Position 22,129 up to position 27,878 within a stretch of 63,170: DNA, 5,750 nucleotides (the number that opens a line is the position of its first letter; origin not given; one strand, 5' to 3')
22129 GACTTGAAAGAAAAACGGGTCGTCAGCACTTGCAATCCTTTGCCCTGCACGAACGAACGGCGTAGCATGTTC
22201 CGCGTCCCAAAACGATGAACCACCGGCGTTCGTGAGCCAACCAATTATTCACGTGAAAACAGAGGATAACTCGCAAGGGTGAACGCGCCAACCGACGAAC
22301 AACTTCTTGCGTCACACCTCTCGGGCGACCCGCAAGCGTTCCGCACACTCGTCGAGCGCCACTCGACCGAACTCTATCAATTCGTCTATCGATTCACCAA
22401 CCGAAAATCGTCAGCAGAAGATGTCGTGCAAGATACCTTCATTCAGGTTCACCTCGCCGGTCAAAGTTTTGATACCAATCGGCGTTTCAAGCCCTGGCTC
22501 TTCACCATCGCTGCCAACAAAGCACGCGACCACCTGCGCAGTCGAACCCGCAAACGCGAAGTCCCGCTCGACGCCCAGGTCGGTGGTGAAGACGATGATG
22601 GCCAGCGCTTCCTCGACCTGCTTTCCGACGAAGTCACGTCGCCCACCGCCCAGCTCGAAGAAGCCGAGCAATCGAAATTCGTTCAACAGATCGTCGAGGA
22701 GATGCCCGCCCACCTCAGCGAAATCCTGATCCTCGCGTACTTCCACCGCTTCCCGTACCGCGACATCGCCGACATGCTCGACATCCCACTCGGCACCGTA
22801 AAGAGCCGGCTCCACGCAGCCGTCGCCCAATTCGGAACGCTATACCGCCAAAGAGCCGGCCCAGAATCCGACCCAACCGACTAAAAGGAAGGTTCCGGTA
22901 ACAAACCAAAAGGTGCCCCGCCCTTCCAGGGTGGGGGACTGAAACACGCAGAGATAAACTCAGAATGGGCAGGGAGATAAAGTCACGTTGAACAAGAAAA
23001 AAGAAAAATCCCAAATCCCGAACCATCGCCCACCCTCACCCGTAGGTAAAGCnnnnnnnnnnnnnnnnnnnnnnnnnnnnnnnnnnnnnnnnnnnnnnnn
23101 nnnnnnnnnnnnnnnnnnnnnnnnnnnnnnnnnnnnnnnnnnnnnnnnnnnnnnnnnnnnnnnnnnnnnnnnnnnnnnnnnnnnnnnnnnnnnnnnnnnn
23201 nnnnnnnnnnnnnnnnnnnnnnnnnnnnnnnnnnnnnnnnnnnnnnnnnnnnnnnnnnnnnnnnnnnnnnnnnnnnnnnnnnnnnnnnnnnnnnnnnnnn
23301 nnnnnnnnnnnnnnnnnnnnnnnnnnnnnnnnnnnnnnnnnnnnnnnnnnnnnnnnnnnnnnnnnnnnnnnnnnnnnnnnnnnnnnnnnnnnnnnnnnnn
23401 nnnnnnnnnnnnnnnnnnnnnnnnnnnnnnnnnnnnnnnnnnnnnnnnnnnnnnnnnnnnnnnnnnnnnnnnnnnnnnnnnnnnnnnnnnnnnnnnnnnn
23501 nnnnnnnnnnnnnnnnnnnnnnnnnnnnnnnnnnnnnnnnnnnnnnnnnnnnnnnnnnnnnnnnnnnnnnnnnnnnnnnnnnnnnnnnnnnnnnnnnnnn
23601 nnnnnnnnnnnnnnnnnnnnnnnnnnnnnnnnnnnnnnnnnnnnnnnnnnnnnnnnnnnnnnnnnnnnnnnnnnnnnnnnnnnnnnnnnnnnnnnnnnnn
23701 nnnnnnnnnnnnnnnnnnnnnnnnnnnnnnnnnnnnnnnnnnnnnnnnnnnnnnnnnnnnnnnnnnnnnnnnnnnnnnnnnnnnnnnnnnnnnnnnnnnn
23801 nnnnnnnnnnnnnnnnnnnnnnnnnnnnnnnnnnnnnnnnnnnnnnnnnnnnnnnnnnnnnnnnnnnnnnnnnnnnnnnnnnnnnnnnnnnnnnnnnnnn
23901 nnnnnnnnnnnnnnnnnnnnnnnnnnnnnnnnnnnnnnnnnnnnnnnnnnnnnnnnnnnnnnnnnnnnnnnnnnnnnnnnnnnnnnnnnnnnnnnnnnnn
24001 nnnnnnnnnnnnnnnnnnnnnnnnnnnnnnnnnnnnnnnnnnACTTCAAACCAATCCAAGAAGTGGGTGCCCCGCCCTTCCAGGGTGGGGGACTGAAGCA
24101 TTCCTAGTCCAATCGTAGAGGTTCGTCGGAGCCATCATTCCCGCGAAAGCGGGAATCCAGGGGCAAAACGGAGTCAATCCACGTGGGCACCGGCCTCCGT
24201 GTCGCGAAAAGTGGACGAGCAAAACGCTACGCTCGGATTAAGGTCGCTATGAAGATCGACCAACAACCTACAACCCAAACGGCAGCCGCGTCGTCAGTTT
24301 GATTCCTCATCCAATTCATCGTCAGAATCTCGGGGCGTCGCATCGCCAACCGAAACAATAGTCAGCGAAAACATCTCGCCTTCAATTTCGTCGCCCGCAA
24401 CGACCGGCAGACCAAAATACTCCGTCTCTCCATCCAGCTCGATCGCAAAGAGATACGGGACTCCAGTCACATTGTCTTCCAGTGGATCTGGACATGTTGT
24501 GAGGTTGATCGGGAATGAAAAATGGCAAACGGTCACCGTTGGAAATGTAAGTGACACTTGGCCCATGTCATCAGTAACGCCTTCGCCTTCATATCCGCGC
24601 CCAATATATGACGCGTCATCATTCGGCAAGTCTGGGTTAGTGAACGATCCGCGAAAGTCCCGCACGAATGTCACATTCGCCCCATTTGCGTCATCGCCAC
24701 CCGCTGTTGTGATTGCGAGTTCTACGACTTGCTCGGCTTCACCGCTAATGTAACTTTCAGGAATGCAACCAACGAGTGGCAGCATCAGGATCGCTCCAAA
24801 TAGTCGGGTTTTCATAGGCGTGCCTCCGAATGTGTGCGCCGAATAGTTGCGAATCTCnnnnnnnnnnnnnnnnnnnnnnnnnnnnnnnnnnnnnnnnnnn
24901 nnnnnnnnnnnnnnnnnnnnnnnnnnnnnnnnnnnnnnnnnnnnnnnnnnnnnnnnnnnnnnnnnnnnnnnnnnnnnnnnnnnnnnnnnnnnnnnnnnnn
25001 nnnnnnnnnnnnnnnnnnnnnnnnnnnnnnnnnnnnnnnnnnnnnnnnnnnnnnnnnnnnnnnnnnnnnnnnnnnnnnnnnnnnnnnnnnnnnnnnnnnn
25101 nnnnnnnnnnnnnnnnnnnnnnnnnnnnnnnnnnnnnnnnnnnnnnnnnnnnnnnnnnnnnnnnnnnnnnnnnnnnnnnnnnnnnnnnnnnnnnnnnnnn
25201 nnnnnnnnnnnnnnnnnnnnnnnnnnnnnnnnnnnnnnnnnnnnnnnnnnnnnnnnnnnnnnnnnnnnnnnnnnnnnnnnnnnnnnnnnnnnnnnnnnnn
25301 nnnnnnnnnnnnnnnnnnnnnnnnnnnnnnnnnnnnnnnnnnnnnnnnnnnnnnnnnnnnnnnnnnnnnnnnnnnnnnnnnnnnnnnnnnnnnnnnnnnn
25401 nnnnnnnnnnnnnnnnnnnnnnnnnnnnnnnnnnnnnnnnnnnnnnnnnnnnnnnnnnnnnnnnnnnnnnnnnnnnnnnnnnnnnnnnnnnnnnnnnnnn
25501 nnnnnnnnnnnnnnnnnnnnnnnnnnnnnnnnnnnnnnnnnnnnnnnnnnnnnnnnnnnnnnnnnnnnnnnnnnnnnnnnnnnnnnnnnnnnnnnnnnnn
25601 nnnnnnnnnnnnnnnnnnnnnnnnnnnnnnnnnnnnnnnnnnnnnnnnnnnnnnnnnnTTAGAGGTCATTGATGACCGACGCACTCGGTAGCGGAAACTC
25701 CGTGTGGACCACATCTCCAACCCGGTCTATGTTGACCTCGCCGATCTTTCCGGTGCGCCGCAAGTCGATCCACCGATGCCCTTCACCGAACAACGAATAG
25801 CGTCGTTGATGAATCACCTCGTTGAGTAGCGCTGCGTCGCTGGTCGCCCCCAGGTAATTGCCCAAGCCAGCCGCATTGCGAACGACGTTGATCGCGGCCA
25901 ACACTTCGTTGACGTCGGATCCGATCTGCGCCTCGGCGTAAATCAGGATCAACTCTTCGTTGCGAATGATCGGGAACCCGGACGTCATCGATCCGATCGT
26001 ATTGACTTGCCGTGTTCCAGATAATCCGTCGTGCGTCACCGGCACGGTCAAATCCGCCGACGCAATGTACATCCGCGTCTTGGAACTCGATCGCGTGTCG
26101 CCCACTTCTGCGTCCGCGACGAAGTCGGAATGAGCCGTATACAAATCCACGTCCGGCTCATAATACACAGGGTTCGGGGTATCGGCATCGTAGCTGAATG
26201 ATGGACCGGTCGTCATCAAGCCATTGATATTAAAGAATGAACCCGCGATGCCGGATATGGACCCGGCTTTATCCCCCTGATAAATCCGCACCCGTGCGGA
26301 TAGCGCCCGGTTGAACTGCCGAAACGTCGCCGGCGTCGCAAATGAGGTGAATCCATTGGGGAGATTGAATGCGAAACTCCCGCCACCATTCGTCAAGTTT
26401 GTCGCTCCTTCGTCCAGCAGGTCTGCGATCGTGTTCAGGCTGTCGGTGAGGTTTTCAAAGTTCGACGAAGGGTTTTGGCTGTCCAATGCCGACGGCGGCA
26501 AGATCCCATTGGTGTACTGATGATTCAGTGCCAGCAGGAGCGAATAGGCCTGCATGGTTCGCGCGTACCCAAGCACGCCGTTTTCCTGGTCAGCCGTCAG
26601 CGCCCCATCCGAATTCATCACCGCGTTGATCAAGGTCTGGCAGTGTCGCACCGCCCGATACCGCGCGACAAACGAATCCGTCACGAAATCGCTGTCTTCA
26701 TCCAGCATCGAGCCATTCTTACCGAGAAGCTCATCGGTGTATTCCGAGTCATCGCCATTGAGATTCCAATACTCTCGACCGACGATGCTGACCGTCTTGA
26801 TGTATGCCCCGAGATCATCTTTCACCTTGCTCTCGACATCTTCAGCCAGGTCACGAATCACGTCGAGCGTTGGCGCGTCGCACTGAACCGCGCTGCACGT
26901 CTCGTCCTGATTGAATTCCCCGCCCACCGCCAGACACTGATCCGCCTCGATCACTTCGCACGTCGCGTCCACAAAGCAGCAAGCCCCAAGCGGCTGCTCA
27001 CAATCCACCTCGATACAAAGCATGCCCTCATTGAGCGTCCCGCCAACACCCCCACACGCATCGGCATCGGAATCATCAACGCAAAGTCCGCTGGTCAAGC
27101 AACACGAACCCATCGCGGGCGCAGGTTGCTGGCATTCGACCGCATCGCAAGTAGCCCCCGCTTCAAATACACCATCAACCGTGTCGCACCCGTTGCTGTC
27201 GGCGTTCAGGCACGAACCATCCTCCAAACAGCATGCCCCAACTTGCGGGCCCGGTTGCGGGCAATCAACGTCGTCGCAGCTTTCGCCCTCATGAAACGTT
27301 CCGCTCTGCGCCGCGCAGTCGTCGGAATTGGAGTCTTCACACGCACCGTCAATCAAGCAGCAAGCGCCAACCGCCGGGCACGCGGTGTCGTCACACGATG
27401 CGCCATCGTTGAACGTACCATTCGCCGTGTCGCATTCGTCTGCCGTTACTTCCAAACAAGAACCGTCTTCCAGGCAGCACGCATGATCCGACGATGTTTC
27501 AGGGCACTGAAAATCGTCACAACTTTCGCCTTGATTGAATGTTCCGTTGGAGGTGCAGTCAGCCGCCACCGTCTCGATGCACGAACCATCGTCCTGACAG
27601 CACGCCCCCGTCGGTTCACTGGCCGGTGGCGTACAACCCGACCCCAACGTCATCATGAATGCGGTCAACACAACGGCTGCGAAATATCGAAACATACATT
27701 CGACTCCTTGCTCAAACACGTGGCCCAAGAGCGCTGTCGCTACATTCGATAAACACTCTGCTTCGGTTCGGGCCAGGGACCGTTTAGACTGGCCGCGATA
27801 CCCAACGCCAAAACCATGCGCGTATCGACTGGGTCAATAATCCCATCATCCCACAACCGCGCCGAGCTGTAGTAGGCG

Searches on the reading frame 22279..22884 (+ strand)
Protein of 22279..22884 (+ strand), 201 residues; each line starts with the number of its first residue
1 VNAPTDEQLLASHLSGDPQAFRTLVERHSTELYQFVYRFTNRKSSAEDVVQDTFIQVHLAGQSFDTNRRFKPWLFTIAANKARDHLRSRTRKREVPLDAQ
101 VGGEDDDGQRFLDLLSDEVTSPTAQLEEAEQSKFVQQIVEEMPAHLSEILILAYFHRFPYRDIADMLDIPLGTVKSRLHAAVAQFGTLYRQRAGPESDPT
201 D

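Call 60: search_protein_families(library=pfam, proteins=[window:22279-22884:+], max_evalue=0.0001)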
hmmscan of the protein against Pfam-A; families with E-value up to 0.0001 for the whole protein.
window:22279-22884:+ (201 aa): 3 families
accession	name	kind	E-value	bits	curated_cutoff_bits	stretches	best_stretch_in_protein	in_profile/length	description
PF04542.20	Sigma70_r2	-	2.4e-19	69.3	24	1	24-91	1-70/71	Sigma-70 region 2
PF08281.18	Sigma70_r4_2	-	1.5e-12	47.4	25.7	1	135-183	4-52/54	Sigma-70, region 4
PF04545.22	Sigma70_r4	-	4.7e-08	32.9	24.1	1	142-183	5-46/50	Sigma-70, region 4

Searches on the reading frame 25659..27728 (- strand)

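Call 8: search_protein_families(library=ncbifam, proteins=[window:25659-27728:-], max_evalue=0.00001)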
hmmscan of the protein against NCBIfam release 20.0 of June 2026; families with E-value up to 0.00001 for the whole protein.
window:25659-27728:- (689 aa): 0 families

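Call 55: search_protein_families(library=pfam, proteins=[window:25659-27728:-], max_evalue=0.0001)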
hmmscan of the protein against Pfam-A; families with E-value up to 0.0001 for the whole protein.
window:25659-27728:- (689 aa): 1 family
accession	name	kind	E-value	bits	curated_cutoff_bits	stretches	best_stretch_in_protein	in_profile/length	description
PF07980.17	SusD_RagB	-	4.7e-14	53.2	23.1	1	576-665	147-241/297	SusD family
